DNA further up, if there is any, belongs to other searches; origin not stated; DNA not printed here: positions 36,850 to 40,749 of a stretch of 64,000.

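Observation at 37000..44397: Giant three-module cyclic beta-1,2-glucan synthase-like gene in a spore-former's housekeeping region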

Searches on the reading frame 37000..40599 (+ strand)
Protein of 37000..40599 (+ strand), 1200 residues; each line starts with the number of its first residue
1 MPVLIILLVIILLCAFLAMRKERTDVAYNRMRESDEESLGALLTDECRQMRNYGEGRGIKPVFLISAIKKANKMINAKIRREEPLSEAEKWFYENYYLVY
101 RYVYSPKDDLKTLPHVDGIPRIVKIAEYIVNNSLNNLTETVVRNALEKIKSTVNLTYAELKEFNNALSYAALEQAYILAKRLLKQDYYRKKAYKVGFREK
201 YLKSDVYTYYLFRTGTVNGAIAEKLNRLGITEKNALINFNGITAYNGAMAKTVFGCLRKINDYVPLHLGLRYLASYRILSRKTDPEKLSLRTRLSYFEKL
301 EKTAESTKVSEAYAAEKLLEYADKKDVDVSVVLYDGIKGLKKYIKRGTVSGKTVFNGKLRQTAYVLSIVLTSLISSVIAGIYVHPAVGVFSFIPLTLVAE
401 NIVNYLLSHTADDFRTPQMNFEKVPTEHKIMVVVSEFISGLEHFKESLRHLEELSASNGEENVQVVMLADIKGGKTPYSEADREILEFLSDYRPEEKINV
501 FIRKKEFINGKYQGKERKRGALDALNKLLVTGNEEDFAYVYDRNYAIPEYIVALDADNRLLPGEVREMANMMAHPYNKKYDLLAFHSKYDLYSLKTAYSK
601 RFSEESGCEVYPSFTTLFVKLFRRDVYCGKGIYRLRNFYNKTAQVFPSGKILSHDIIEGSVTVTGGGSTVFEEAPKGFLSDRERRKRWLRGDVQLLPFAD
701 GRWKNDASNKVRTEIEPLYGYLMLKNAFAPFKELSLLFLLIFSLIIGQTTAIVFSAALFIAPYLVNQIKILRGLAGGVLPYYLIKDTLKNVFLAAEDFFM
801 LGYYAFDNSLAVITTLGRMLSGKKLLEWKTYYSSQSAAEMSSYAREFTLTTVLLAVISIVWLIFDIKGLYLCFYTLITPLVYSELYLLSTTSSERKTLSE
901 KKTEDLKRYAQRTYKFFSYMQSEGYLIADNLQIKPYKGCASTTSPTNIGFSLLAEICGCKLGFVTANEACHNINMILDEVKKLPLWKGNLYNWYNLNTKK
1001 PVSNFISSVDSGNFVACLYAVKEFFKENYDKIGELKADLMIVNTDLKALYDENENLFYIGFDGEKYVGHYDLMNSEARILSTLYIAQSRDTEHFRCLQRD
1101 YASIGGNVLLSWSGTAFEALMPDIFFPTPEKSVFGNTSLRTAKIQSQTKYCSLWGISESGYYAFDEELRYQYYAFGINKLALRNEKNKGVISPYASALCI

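Call 81: predict_structure(alignment_id=A3)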
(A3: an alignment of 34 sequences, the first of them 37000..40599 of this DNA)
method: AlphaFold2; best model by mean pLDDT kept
length: 1200 residues; sequences in the alignment: 34
mean_pLDDT: 84.2   pTM: 0.80
mean pLDDT of the five models: 84.2, 83.1, 81.7, 80.6, 76.9
residues with pLDDT >= 90: 524; 70-90: 530; 50-70: 89; < 50: 57
segments of 3 or more residues with pLDDT < 50: 1-4, 18-23, 608-615, 1151-1174, 1187-1200
pLDDT, mean of each block of 10 residues (from residue 1): 54 52 63 88 89 71 84 86 83 82 68 82 92 89 89 87 89 93 93 87 89 81 85 87 91 87 79 90 88 91 91 94 92 91 88 76 95 95 94 93 85 87 92 92 90 87 93 87 91 79 90 87 95 93 91 90 89 95 89 86 62 58 88 96 89 87 90 89 88 91 91 90 91 94 90 93 87 71 85 92 93 92 76 71 90 91 89 91 91 74 84 81 78 62 88 92 94 95 93 91 90 94 94 95 92 83 77 86 83 73 64 75 82 83 71 41 43 58 54 43
secondary structure, 60 per line:
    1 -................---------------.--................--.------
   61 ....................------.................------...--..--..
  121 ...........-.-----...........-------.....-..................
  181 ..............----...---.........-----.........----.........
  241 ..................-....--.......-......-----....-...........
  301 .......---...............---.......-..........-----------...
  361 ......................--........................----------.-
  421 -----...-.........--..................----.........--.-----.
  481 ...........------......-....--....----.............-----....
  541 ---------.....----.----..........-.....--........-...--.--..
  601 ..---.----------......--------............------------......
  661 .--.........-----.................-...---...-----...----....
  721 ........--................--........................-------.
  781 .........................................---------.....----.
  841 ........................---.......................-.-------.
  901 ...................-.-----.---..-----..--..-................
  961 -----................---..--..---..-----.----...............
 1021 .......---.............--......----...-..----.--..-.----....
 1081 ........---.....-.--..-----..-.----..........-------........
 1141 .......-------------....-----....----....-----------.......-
elements in order (helices of 4 or more, strands of 3 or more residues): H2-17 H36-51 H61-80 H87-103 H121-131 H139-149 H157-161 H163-194 H205-213 H219-227 H232-258 H260-263 H266-272 H274-279 H290-307 H311-325 H329-335 H337-346 H358-382 H385-408 E430-438 H441-458 E463-471 H480-491 E498-503 E505-508 E511-514 H519-531 E537-540 E550-554 H564-573 H575-579 E582-589 H599-602 H617-622 E631-634 H635-642 H655-661 E664-672 H678-694 E702-704 E710-712 H717-728 H731-746 H749-772 H780-821 H831-835 H840-864 H868-890 H900-919 H945-960 H966-981 H1008-1027 H1031-1043 H1046-1049 E1056-1058 H1077-1088 H1092-1096 H1116-1125 H1133-1147 E1161-1164 E1170-1173 H1193-1199
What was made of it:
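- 37000..37059 (+): Extra N-terminal TM anchor (residues 1-20), followed by RKER. Inferred orientation is N-terminus out, C-terminal side in. Helix 2-17 in the AF2 model (call 81).
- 37060..38070 (+): N-terminal all-helical scaffold domain (NTD, residues about 21-357). AF2 model is all-helical with pLDDT mostly 80-94 (call 81).
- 38071..38223 (+): TM hairpin 1-2 (residues about 358-408). Helices 358-382 and 385-408 in the model (call 81).
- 38224..39147 (+): GT84 glycosyltransferase domain (residues about 409-716). Key residues: D470, R517, D555-x-D557, primer Tyr Y611 (nt 38830-38832), catalytic base D655, R687-W688-x-R690. The Y611 loop 608-615 is the only low-pLDDT loop in the GT domain (call 81).
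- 39148..39669 (+): Interface and TM helices 3-6 (residues about 717-890). Helices 717-772, 780-821, 840-864 and 868-890 (call 81).
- On GT84 glycosyltransferase module: It lies in the only low-pLDDT loop of the GT domain (608-615; call 81).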

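Call 83: fold_search(model_id=the predicted structure, library=pdb)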
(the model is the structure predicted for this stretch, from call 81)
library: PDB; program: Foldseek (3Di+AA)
matches with E <= 10: 406; with E <= 0.001: 38
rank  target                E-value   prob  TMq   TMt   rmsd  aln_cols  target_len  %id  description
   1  8rf9                  1.7e-43  1.00  0.83  0.39   8.0      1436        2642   20  CgsiGP1 sample in nanodisc (released 2024-03-20)
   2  8rf0_A                3.3e-42  1.00  0.82  0.37   7.7      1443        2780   21  WT-CGS sample in nanodisc (released 2024-03-20)
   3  8rfe_A                8.4e-40  1.00  0.82  0.37   7.4      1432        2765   20  CgsiGP2 sample in nanodisc (released 2024-03-20)
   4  8wy1_A                3.4e-12  1.00  0.23  0.47  10.0       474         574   26  The structure of cyclization domain in cyclic beta-1,2-glucan synthase from Thermoanaerobacter italicus (released 2024-02-14)
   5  8wy1_B                8.4e-12  1.00  0.21  0.43   9.1       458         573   25  The structure of cyclization domain in cyclic beta-1,2-glucan synthase from Thermoanaerobacter italicus (released 2024-02-14)
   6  8xuj_A                2.8e-08  1.00  0.19  0.51   4.6       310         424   20  Structure of beta-1,2-glucanase from Endozoicomonas elysicola (EeSGL1, ligand-free) (released 2025-01-22)
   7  8xuj_B                2.8e-08  1.00  0.20  0.52   4.3       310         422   20  Structure of beta-1,2-glucanase from Endozoicomonas elysicola (EeSGL1, ligand-free) (released 2025-01-22)
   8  4p00_A                3.1e-08  1.00  0.29  0.44   9.8       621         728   14  Bacterial Cellulose Synthase in complex with cyclic-di-GMP and UDP (released 2014-04-09)
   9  9b8v_E                6.4e-08  1.00  0.27  0.37  24.3       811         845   10  AlphaFold2 informed cryo-EM model of the E. coli cellulose synthase BcsAG3B6 complex (released 2025-02-19)
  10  5ej1_A                3.0e-07  1.00  0.27  0.42  10.3       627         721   14  Pre-translocation state of bacterial cellulose synthase (released 2016-03-30)
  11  9fnn_A                1.1e-06  1.00  0.27  0.38  20.9       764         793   12  Cryo-EM structure of the c-di-GMP-saturated 'crown'less Bcs macrocomplex for cellulose secretion in E. coli (released 2024-10-16)
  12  8g2j_D                2.0e-06  1.00  0.26  0.40  12.3       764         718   12  Hybrid aspen cellulose synthase-8 bound to UDP-glucose (released 2023-03-01)
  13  4hg6_A                2.5e-06  1.00  0.30  0.45   8.2       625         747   13  Structure of a cellulose synthase - cellulose translocation intermediate (released 2012-12-19)
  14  7d5k_A                3.4e-06  1.00  0.26  0.38  12.7       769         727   13  CryoEM structure of cotton cellulose synthase isoform 7 (released 2021-07-28)
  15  8g2j_I                4.8e-06  1.00  0.25  0.39  13.4       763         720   11  Hybrid aspen cellulose synthase-8 bound to UDP-glucose (released 2023-03-01)
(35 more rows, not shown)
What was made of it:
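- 37060..38070 (+): Superposes on Cgs (call 83).
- Closest known: BcsA-type membrane GT2 processive synthases. Different: The structural match is weak (TM 0.27-0.30; call 83).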
